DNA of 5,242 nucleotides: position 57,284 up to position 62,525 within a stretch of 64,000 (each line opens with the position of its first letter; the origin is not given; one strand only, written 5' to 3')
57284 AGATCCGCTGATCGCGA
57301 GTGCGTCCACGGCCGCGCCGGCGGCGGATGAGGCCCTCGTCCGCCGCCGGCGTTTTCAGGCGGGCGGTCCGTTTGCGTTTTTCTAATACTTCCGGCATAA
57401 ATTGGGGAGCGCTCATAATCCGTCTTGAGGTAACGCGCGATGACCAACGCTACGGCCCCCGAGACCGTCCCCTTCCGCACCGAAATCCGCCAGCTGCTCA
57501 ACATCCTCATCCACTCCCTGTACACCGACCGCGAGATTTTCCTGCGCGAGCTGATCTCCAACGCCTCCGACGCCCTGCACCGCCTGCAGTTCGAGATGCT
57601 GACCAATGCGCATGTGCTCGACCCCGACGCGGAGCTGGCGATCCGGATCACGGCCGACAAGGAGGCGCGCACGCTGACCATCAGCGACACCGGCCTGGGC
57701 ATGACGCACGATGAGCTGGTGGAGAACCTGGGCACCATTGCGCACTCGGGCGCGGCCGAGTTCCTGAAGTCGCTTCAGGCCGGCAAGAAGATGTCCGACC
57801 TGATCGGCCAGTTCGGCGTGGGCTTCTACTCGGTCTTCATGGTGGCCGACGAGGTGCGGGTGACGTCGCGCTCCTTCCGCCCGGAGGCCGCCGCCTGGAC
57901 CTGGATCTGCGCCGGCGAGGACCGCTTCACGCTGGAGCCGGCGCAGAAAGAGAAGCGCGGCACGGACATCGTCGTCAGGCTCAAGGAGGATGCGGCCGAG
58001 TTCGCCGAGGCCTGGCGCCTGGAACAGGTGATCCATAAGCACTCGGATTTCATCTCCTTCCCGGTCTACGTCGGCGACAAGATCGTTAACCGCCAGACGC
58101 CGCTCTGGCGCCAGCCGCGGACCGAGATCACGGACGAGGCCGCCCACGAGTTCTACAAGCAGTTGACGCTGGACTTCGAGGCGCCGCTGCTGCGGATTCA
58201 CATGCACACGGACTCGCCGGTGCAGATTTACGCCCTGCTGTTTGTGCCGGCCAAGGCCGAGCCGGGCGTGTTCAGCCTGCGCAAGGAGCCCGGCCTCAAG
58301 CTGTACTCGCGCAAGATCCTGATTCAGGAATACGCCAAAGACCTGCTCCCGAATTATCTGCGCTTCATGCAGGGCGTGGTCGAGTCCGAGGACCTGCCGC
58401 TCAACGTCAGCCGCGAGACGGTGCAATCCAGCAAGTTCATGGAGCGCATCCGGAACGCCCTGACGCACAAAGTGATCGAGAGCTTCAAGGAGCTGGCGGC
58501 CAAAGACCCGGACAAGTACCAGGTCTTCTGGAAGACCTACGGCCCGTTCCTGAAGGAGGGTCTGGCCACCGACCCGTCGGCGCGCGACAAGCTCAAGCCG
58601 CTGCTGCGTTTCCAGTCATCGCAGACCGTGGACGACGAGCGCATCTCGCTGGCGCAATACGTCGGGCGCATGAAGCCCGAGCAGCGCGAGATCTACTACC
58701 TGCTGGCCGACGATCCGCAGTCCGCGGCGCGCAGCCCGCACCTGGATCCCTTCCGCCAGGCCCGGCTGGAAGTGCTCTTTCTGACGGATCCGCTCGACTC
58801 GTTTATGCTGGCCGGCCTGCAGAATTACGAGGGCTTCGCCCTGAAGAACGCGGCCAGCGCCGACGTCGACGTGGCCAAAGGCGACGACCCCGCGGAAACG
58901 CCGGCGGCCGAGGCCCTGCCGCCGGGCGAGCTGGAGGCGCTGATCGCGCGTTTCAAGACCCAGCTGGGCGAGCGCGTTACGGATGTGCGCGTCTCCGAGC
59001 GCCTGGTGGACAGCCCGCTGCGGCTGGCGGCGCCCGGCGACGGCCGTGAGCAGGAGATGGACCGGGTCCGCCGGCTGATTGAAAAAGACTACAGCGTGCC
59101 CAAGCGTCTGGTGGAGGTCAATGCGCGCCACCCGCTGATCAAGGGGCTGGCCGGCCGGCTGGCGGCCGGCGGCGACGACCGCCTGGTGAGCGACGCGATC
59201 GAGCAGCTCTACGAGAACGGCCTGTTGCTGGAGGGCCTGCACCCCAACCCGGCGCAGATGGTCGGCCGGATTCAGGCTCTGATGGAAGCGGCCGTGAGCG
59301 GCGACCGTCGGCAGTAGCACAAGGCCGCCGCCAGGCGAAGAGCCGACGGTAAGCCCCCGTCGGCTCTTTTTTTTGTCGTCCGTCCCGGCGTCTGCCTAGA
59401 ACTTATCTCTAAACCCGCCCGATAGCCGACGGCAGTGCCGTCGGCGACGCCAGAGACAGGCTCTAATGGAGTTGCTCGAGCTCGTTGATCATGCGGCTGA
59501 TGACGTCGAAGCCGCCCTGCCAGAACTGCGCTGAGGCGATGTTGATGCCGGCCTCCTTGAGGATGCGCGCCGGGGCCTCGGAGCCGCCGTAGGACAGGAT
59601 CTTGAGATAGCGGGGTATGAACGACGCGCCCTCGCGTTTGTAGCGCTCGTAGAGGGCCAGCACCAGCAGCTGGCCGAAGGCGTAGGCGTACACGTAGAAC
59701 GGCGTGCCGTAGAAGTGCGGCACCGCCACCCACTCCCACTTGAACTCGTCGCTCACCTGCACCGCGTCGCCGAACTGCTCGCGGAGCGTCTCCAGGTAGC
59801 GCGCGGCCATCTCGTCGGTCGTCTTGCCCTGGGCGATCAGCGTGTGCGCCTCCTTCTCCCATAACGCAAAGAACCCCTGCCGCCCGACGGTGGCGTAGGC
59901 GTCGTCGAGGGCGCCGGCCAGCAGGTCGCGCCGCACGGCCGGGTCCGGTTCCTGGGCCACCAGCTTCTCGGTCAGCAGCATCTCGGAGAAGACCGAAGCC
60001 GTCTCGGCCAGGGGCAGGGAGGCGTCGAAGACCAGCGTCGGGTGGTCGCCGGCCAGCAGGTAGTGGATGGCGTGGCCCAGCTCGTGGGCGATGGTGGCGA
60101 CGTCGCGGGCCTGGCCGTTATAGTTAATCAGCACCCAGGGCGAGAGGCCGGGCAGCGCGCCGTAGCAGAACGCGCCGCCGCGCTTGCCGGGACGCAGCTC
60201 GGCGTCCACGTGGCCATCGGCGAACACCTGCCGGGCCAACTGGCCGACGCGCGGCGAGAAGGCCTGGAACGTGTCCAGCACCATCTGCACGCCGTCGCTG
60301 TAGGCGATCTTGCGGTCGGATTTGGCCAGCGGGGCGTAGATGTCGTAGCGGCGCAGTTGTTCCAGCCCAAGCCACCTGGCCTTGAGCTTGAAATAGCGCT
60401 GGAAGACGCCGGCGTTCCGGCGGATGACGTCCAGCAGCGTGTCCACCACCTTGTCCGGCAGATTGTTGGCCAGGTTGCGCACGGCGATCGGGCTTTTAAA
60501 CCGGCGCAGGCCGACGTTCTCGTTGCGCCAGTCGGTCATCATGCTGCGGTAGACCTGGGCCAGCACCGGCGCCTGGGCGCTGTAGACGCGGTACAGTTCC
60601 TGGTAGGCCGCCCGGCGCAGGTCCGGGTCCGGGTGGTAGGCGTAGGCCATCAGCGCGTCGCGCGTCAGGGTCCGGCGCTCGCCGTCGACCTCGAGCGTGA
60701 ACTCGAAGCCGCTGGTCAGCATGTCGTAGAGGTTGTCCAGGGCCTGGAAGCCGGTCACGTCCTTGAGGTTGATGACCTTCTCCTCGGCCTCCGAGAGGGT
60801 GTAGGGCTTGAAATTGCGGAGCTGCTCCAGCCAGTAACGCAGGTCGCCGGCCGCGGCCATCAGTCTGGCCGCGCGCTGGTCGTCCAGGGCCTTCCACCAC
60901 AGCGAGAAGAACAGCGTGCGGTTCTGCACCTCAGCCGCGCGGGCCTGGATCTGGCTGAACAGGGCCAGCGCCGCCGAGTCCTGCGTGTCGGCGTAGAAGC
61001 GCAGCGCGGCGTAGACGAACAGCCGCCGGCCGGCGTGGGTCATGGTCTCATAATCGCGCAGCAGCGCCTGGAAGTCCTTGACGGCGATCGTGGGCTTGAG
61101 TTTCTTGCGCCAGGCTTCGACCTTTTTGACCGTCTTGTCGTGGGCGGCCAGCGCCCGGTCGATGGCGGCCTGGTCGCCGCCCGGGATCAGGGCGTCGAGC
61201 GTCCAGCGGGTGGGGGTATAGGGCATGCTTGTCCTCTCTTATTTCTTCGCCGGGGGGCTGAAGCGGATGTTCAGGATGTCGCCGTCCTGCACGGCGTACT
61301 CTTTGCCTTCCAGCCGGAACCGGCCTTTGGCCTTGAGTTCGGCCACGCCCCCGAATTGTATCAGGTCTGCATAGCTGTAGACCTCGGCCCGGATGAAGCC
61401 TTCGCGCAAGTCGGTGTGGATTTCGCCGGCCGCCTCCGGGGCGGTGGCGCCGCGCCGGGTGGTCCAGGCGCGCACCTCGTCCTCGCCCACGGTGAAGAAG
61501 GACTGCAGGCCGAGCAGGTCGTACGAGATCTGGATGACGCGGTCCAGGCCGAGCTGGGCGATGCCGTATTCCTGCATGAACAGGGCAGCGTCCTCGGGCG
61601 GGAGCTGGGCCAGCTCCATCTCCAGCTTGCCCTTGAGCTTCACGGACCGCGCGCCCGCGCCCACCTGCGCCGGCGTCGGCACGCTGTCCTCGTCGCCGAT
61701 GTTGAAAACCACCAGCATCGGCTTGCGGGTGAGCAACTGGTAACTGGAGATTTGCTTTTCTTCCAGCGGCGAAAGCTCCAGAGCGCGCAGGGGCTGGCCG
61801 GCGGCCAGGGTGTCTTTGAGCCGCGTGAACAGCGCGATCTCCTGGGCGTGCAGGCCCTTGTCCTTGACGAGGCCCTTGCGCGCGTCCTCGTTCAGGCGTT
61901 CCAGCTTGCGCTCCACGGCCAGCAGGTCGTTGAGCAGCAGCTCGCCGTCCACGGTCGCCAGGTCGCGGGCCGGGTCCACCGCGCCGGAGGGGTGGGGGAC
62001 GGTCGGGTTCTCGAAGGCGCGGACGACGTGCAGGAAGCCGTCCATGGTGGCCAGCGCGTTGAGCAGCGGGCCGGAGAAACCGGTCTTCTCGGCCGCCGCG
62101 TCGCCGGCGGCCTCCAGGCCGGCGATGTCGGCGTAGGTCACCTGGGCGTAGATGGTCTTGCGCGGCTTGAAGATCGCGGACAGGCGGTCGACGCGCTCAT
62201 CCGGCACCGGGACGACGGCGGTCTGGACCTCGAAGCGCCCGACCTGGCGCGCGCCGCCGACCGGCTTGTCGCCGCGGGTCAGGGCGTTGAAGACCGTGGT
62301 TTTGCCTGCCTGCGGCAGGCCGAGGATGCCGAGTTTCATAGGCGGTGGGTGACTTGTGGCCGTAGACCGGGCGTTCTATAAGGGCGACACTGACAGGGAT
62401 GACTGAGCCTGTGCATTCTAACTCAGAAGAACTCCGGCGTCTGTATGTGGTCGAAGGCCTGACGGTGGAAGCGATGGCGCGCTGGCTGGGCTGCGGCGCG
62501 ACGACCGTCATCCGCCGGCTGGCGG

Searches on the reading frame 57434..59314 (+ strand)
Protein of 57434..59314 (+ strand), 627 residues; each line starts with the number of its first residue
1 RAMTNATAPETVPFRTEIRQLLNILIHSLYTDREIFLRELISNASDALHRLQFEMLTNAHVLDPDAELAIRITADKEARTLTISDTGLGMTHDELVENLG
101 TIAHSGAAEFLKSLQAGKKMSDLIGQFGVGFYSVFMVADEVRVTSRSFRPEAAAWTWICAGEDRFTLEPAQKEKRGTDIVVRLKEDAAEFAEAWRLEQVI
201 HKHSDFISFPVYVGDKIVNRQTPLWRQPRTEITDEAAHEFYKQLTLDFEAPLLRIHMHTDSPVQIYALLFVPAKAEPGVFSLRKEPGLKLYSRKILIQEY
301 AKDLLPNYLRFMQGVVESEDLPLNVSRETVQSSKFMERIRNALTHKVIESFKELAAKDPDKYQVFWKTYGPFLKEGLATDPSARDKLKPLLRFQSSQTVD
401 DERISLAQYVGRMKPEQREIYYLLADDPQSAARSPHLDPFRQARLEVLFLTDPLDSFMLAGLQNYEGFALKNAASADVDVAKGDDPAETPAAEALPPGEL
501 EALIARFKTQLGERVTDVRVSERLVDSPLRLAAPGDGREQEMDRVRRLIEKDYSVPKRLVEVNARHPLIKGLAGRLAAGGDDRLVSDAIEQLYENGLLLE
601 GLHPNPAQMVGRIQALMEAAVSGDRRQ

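Call 64: search_protein_families(library=pfam, proteins=[window:57434-59314:+], max_evalue=0.00001)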
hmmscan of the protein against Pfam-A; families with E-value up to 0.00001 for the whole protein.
window:57434-59314:+ (627 aa): 3 families
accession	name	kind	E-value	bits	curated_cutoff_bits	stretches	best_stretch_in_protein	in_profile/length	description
PF00183.23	HSP90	-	1.7e-106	357.7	24.4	1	216-623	80-492/518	Hsp90 protein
PF13589.12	HATPase_c_3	-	1.3e-07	32.1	25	1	37-147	7-94/137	Histidine kinase-, DNA gyrase B-, and HSP90-like ATPase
PF02518.31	HATPase_c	-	2.9e-06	28.1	26.4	1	45-185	3-109/111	Histidine kinase-, DNA gyrase B-, and HSP90-like ATPase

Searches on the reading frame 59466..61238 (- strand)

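Call 64: search_protein_families(library=pfam, proteins=[window:59466-61238:-], max_evalue=0.00001)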
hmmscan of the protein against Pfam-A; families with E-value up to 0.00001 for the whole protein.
window:59466-61238:- (591 aa): 2 families
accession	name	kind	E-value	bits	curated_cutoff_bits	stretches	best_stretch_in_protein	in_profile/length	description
PF01432.26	Peptidase_M3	-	1.9e-48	166.4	27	1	199-575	2-453/457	Peptidase family M3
PF08439.15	Peptidase_M3_N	-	1.5e-10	41.5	25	1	115-180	2-70/70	Oligopeptidase F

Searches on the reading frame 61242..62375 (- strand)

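Call 64: search_protein_families(library=pfam, proteins=[window:61242-62375:-], max_evalue=0.00001)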
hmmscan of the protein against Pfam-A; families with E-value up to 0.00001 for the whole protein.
window:61242-62375:- (378 aa): 1 family
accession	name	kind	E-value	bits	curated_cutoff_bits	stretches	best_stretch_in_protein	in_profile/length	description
PF06071.19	YchF-GTPase_C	-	1.3e-35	121.9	27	1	290-372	1-83/84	Protein of unknown function (DUF933)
